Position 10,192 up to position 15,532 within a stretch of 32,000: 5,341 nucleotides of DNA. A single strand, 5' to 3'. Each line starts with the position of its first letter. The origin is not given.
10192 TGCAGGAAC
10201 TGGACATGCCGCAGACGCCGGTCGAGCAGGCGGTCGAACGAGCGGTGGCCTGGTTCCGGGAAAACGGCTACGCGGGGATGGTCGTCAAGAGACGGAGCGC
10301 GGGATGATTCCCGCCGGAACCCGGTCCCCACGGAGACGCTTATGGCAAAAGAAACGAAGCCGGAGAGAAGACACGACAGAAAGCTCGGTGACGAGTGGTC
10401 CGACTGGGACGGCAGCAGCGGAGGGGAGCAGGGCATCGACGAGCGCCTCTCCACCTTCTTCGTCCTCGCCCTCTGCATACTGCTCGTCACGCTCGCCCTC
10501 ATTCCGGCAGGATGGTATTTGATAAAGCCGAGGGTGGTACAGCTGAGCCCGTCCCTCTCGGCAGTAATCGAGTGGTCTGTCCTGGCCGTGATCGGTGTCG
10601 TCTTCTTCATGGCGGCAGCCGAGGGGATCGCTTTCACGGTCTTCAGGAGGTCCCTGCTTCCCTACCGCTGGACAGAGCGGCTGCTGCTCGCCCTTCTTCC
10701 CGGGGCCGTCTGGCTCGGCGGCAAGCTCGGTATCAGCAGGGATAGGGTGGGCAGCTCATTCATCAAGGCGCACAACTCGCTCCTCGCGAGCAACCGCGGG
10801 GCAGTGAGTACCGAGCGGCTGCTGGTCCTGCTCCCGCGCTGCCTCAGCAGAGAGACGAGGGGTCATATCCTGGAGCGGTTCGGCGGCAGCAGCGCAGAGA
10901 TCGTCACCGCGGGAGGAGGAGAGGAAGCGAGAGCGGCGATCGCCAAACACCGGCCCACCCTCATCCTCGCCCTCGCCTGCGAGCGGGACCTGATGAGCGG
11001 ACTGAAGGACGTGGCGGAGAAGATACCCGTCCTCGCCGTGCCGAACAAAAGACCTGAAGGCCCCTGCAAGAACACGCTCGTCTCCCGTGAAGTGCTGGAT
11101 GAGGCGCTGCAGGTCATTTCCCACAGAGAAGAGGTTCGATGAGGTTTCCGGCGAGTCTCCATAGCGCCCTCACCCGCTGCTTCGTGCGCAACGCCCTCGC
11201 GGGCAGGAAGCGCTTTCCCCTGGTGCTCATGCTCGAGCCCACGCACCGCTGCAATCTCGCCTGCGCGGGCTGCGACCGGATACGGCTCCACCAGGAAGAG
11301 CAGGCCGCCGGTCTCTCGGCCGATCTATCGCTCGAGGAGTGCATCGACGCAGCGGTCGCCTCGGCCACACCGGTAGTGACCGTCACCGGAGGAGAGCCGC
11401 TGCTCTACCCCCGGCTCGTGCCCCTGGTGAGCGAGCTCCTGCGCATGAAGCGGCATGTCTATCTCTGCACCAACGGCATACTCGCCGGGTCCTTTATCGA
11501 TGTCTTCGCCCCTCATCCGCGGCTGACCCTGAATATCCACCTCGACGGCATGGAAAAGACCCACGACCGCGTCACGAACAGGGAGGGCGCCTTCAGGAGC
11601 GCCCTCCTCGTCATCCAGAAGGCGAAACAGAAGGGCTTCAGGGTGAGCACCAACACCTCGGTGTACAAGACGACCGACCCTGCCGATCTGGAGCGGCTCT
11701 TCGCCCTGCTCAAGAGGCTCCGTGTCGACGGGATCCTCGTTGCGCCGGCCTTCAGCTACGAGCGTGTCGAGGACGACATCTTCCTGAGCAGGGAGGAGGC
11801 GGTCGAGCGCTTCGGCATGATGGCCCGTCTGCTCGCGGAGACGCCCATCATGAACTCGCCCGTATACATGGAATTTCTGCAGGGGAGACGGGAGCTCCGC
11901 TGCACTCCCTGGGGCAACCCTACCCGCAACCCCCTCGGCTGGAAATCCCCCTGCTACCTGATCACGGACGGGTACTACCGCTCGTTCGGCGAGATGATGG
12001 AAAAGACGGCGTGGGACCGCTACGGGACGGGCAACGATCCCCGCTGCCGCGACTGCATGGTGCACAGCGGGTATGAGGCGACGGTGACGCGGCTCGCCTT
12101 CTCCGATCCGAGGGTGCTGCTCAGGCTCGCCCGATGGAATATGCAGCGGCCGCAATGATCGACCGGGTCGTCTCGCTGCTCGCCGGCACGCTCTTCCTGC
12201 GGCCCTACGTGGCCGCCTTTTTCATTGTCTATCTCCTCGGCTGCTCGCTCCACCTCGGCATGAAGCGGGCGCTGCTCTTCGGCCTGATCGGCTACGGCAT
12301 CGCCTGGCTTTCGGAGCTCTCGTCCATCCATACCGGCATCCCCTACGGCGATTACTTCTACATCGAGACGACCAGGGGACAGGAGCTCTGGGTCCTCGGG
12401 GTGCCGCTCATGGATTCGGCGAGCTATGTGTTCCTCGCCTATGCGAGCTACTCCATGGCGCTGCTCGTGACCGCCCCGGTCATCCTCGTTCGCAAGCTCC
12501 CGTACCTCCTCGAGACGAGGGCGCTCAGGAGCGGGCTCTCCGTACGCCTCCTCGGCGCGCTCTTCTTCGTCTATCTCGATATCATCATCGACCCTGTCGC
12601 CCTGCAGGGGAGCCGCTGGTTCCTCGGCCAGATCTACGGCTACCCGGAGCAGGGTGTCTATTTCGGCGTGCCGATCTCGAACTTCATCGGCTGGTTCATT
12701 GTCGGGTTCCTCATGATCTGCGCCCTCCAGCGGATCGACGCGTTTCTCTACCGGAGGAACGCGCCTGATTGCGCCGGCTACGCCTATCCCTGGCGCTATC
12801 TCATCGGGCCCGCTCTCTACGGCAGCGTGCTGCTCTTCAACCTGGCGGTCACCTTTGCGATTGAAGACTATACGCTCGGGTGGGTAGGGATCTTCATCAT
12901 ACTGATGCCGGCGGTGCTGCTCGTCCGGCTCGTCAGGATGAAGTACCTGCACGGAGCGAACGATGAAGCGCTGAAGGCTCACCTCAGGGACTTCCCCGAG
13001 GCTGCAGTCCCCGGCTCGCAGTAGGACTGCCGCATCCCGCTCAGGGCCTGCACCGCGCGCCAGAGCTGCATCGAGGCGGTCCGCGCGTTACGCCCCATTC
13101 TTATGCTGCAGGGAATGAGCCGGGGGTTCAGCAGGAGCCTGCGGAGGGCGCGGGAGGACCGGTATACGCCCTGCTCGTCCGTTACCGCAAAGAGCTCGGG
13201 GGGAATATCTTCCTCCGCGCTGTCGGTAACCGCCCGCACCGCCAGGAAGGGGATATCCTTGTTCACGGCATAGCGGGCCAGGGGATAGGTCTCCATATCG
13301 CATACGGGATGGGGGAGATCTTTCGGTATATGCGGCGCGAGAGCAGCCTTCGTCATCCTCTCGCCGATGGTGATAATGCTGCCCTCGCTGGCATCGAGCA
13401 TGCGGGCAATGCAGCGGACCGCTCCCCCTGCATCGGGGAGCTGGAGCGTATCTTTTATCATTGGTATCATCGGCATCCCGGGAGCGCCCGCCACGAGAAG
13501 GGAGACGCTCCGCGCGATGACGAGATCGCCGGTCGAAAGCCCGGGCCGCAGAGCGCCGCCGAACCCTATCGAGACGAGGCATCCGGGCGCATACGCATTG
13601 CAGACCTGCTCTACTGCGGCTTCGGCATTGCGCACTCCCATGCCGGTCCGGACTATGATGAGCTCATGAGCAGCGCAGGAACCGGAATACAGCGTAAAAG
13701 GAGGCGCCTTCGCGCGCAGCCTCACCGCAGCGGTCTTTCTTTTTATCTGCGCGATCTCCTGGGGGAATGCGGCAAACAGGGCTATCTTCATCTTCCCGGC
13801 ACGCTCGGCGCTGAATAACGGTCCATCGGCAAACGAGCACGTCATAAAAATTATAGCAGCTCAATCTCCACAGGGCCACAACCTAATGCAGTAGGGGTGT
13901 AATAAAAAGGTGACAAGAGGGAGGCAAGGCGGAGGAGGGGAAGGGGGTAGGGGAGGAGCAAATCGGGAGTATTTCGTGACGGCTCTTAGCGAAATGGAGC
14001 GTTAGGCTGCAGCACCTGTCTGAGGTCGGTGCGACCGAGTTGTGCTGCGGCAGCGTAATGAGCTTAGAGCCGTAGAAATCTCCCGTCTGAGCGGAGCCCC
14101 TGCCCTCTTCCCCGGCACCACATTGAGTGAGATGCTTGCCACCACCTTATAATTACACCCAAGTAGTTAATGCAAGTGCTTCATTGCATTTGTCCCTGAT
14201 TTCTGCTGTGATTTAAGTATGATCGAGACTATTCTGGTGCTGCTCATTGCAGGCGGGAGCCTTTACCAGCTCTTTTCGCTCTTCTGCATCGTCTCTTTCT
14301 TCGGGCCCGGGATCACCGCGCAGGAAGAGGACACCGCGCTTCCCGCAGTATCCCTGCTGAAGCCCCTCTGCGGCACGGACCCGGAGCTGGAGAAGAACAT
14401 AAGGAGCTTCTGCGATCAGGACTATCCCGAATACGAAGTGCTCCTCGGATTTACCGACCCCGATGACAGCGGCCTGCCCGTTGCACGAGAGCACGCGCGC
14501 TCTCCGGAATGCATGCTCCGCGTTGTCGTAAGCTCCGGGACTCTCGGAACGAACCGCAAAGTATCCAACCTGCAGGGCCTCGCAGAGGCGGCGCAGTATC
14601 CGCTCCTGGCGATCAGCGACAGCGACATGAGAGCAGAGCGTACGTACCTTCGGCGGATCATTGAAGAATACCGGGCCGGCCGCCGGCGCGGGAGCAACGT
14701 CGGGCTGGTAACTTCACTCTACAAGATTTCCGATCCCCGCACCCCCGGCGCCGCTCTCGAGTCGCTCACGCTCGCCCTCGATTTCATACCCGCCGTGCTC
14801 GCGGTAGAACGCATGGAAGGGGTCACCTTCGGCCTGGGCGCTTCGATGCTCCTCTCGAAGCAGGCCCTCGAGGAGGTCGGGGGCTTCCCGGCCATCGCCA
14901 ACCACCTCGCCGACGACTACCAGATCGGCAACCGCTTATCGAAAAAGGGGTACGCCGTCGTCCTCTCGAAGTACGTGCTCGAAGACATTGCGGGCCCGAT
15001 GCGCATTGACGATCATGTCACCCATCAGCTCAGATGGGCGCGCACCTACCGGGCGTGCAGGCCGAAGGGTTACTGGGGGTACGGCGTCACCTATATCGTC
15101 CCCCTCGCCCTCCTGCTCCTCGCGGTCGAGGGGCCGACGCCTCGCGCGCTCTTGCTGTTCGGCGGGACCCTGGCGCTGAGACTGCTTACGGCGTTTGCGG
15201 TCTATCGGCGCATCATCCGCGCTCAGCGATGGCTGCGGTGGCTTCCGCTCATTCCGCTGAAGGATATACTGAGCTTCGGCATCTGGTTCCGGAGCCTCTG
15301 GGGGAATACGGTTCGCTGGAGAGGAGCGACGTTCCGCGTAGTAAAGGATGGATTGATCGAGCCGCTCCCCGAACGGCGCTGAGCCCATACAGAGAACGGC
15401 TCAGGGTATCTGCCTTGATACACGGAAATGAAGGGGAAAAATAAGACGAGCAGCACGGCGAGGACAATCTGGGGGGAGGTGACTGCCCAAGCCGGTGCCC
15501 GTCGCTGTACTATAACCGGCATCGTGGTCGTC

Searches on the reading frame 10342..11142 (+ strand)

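Call 6: search_protein_families(library=ncbifam, proteins=[window:10342-11142:+], max_evalue=0.00001)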
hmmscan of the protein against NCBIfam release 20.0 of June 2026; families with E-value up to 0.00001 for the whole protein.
window:10342-11142:+ (266 aa): 0 families

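Call 7: search_protein_families(library=pfam, proteins=[window:10342-11142:+], max_evalue=0.001)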
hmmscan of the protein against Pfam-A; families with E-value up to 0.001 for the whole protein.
window:10342-11142:+ (266 aa): 1 family
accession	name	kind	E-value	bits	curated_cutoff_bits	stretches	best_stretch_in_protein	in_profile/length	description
PF01976.22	DUF116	-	1.6e-20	73.6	25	2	186-255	86-154/155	Protein of unknown function DUF116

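Call 56: search_protein_families(library=ncbifam, proteins=[window:10342-11142:+], max_evalue=0.000001)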
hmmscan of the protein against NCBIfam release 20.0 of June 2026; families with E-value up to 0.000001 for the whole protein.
window:10342-11142:+ (266 aa): 0 families

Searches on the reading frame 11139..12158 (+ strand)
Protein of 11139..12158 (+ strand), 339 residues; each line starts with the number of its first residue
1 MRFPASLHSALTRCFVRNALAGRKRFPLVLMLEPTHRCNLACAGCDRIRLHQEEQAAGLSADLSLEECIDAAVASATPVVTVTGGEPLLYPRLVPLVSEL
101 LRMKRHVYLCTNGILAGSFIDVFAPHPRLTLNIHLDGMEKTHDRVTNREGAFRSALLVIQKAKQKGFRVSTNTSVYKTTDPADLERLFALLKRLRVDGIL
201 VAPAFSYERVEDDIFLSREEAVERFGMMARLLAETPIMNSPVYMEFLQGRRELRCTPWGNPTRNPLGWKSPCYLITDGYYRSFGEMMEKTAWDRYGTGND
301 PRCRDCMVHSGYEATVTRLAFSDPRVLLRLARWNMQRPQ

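Call 6: search_protein_families(library=ncbifam, proteins=[window:11139-12158:+], max_evalue=0.00001)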
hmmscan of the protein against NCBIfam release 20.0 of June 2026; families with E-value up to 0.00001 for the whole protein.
window:11139-12158:+ (339 aa): 36 families (the best 25 are shown)
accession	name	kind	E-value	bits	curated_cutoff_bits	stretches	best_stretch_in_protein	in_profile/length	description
TIGR03470.1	HpnH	equivalog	4e-115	384.2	225.05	1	1-316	1-315/318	adenosyl-hopene transferase HpnH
TIGR02666.1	moaA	equivalog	1.6e-17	63.5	284.05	1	35-196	17-185/336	GTP 3',8-cyclase MoaA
TIGR04051.1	rSAM_NirJ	equivalog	1.9e-16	60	515.45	1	33-198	7-170/354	heme d1 biosynthesis radical SAM protein NirJ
TIGR04546.1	rSAM_ahbC_deAc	equivalog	7.7e-16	57.9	650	1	29-198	40-207/390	12,18-didecarboxysiroheme deacetylase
TIGR03961.1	rSAM_PTO1314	hypoth_equivalog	6e-15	55.4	306.05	1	21-313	16-305/332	PTO1314 family radical SAM protein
TIGR04053.2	TIGR04053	equivalog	1.3e-14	54.2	395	1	26-197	6-179/366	TIGR04053 family radical SAM/SPASM domain-containing protein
TIGR04317.1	W_rSAM_matur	equivalog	5.1e-13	48.8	380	1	30-224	6-205/349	tungsten cofactor oxidoreductase radical SAM maturase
TIGR04054.1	rSAM_NirJ1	equivalog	8.9e-13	47.6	650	1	29-199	37-205/387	putative heme d1 biosynthesis radical SAM protein NirJ1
TIGR04545.1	rSAM_ahbD_hemeb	equivalog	1.2e-12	47.9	500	1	32-194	4-165/339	heme b synthase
NF049973.1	radical_Rv1681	equivalog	3.6e-12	45.9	380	1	35-196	79-239/326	Rv1681 family radical SAM protein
TIGR04347.1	pseudo_SAM_Halo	equivalog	2e-11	43.8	525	1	24-198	35-206/390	TIGR04347 family pseudo-SAM/SPASM protein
TIGR02668.1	moaA_archaeal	equivalog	8.9e-11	41.3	325.25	1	34-192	16-174/303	GTP 3',8-cyclase MoaA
TIGR04103.1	rSAM_nif11_3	equivalog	9e-11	41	725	1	33-231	10-207/412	nif11-class peptide radical SAM maturase 3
TIGR03978.1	rSAM_paired_1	equivalog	6.6e-10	38.3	370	1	20-186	75-249/466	His-Xaa-Ser system radical SAM maturase HxsB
TIGR04251.1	SCM_rSAM_ScmF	equivalog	1.2e-09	38.1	400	1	35-175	11-154/353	SynChlorMet cassette radical SAM/SPASM protein ScmF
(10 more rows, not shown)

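Call 7: search_protein_families(library=pfam, proteins=[window:11139-12158:+], max_evalue=0.001)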
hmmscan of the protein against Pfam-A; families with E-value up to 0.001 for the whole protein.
window:11139-12158:+ (339 aa): 3 families
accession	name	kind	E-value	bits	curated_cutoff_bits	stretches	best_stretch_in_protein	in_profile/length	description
PF11946.13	DUF3463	-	3.6e-46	156.8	31.3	1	199-324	1-128/134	Domain of unknown function (DUF3463)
PF04055.27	Radical_SAM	-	1.3e-20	74.7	29.5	1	33-190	2-165/166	Radical SAM superfamily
PF13353.11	Fer4_12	-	0.00039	21.2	22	1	36-112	13-90/137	4Fe-4S single cluster domain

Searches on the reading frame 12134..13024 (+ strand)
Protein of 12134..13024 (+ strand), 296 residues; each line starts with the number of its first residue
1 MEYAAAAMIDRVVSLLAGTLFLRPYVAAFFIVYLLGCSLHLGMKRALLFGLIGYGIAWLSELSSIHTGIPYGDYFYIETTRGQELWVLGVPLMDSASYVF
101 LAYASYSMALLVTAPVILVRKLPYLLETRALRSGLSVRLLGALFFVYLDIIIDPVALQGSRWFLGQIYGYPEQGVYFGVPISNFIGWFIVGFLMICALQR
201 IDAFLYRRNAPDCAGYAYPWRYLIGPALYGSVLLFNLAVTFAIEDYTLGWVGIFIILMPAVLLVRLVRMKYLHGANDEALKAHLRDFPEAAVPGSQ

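Call 10: search_protein_families(library=ncbifam, proteins=[window:12134-13024:+], max_evalue=1e-8)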
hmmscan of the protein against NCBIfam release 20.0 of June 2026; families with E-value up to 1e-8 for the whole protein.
window:12134-13024:+ (296 aa): 3 families
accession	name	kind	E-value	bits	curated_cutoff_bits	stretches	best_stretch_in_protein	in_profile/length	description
TIGR03460.1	crt_membr_arch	equivalog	2.3e-15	57.1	154.7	1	10-263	24-243/248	bisanhydrobacterioruberin hydratase CruF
NF045693.1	GCarotHydoxCruF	equivalog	5.1e-12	45.7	400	1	37-271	70-283/310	gamma-carotene 1'-hydroxylase CruF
NF041333.1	CruF_Halo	equivalog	9.2e-09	35.1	300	0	45-199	73-205/268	bisanhydrobacterioruberin hydratase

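Call 56: search_protein_families(library=ncbifam, proteins=[window:12134-13024:+], max_evalue=0.000001)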
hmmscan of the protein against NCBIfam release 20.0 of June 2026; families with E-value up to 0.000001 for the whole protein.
window:12134-13024:+ (296 aa): 3 families
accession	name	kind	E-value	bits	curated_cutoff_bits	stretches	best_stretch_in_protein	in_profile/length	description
TIGR03460.1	crt_membr_arch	equivalog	2.3e-15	57.1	154.7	1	10-263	24-243/248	bisanhydrobacterioruberin hydratase CruF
NF045693.1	GCarotHydoxCruF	equivalog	5.1e-12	45.7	400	1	37-271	70-283/310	gamma-carotene 1'-hydroxylase CruF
NF041333.1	CruF_Halo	equivalog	9.2e-09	35.1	300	1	45-199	73-205/268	bisanhydrobacterioruberin hydratase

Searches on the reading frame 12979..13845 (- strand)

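Call 10: search_protein_families(library=ncbifam, proteins=[window:12979-13845:-], max_evalue=1e-8)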
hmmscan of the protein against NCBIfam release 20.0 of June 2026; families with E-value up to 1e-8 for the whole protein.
window:12979-13845:- (288 aa): 5 families
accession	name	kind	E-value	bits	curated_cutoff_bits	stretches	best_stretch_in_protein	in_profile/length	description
TIGR03468.1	HpnG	hypoth_equivalog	2.7e-26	92.5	187.1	1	59-262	19-210/212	hopanoid-associated phosphorylase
NF004079.0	PRK05584.1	equivalog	8.9e-17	61.4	169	1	19-237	1-226/232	5'-methylthioadenosine/adenosylhomocysteine nucleosidase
NF005476.0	PRK07077.1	equivalog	1e-14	54.4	215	1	76-270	43-233/243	phosphorylase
TIGR03664.1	fut_nucase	equivalog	3.1e-10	40.1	124.7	0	25-210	5-203/228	futalosine hydrolase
NF011286.0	PRK14697.1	equivalog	3.5e-10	39.8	260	1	50-213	32-200/233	bifunctional 5'-methylthioadenosine/S-adenosylhomocysteine nucleosidase/phosphatase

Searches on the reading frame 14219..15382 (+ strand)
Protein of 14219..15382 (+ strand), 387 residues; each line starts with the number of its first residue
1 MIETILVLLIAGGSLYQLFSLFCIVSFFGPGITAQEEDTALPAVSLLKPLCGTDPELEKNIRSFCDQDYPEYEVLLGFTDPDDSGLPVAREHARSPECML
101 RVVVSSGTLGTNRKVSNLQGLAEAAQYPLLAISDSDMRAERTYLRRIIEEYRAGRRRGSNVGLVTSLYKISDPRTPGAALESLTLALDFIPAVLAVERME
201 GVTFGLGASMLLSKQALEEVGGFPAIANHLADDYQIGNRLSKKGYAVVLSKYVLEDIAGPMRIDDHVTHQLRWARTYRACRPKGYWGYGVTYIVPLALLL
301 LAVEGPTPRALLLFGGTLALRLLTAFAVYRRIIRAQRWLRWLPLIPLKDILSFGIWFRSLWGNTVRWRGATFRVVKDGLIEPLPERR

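Call 10: search_protein_families(library=ncbifam, proteins=[window:14219-15382:+], max_evalue=1e-8)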
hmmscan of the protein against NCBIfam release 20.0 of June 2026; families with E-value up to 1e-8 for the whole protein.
window:14219-15382:+ (387 aa): 1 family
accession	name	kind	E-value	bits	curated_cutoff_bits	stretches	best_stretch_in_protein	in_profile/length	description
TIGR03472.1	HpnI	equivalog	9.8e-93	310.9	310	1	3-380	5-370/373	bacteriohopanetetrol glucosamine biosynthesis glycosyltransferase HpnI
